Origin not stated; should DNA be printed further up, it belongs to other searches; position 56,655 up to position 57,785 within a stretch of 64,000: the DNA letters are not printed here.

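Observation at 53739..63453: Catabolic locus mixing CoA-thioester enzymes with O2-dependent extradiol ring cleavage; substrate unassigned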

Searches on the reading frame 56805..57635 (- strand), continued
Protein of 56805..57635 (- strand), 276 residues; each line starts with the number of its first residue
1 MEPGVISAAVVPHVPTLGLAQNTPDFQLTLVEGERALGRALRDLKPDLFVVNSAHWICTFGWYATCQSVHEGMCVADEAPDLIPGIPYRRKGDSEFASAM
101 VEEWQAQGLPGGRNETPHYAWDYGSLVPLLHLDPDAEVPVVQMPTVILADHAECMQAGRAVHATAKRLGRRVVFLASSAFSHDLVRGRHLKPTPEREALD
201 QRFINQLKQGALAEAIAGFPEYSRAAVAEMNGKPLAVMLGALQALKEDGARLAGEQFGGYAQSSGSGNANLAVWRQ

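Call 56: search_solved_structures(query=L051:7993-9015:+, max_evalue=1e-20)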
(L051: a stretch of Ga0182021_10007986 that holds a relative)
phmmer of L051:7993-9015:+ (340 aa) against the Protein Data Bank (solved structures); distinct sequences matched with E-value up to 1e-20: 12.
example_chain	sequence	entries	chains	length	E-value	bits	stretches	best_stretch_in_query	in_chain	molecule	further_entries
5im2_A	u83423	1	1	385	9.3e-120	403.1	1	9-340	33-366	Twin-arginine translocation pathway signal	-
5i5p_A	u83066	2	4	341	2e-95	323.1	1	19-340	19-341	TRAP TRANSPORTER SOLUTE BINDING PROTEIN | TRAP solute Binding Protein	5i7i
5iga_A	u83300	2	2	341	4.8e-94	318.5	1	19-340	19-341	TRAP TRANSPORTER SOLUTE BINDING PROTEIN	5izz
7nr2_AAA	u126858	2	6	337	2.6e-91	309.6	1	23-339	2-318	TRAP dicarboxylate transporter, DctP subunit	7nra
7nsw_AAA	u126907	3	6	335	2.3e-87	296.6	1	21-339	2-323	TRAP dicarboxylate transporter-DctP subunit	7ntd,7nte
7nrr_AAA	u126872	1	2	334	3.6e-87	295.9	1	22-339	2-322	TRAP dicarboxylate transporter-DctP subunit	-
7nqg_AAA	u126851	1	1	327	1.3e-45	159.3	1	23-338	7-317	TrapT family, dctP subunit, C4-dicarboxylate periplasmic binding protein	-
4n6d_A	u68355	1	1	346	5.2e-42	147.5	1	7-338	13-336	TRAP dicarboxylate transporter-DctP subunit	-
4p56_A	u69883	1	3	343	6e-36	127.5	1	24-337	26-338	Putative extracellular solute-binding protein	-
4pgn_A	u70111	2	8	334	6.1e-36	127.5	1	19-336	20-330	Extracellular solute-binding protein, family 7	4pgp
4nap_A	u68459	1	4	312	2.1e-35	125.8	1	23-336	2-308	Extracellular solute-binding protein, family 7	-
4mnp_A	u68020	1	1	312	5.8e-21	78.3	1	47-331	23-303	N-acetylneuraminate-binding protein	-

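Call 86: search_protein_families(library=pfam, proteins=[L021:3478-6924:+, L021:1687-3129:+, L021:41-1294:+, L093:3703-6540:+], max_evalue=0.001)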
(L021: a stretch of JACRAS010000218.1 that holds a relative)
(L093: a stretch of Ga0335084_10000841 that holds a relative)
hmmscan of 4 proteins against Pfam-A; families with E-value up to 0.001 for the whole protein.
L021:3478-6924:+ (1148 aa): 9 families
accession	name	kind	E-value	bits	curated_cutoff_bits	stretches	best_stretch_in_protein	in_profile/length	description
PF02436.23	PYC_OADA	-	2.3e-72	243.4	27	1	831-1030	1-200/201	Conserved carboxylase domain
PF02786.22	CPSase_L_D2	-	1.6e-69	234.1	19.8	1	118-325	1-208/211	Carbamoyl-phosphate synthase L chain, ATP binding domain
PF00289.28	Biotin_carb_N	-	2.4e-41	141.1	25.5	1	4-113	2-110/110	Biotin carboxylase, N-terminal domain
PF02785.25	Biotin_carb_C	-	1.5e-31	109.1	32.4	1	346-454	1-108/108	Biotin carboxylase C-terminal domain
PF00682.25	HMGL-like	-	5.5e-17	62.5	29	1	692-807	140-257/260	HMGL-like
PF00364.28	Biotin_lipoyl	-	6.7e-12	45.5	22.1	1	1081-1147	2-73/73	Biotin-requiring enzyme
PF02222.28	ATP-grasp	-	7e-06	26.2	27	1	143-296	18-162/179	ATP-grasp domain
PF07478.18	Dala_Dala_lig_C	-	8.8e-06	25.8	24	1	129-295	5-174/204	D-ala D-ala ligase C-terminus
PF13533.13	Biotin_lipoyl_2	-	0.00075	19.7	29.8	0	1084-1111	5-32/32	Biotin-lipoyl like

L021:1687-3129:+ (480 aa): 1 family
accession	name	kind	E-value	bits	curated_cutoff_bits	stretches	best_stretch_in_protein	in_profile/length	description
PF00909.26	Ammonium_transp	-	2.2e-116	389.3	23.2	1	85-478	1-397/399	Ammonium Transporter Family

L021:41-1294:+ (417 aa): 1 family
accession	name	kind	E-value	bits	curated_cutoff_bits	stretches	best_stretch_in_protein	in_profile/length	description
PF07642.17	BBP2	-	3.9e-66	224.1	26.2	1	53-417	2-339/339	Putative beta-barrel porin-2, OmpL-like. bbp2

L093:3703-6540:+ (945 aa): 3 families
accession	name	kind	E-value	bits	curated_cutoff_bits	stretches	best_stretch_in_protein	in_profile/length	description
PF17831.6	PDH_E1_M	-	2.5e-96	321.9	23.2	1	529-747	11-229/229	Pyruvate dehydrogenase E1 component middle domain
PF22613.1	Transketolase_C_1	-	9.2e-20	71.4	27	1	760-903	1-113/113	Transketolase-like TK C-terminal domain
PF00456.26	Transketolase_N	-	5.8e-10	39.1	22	1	239-343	110-215/334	Transketolase, thiamine diphosphate binding domain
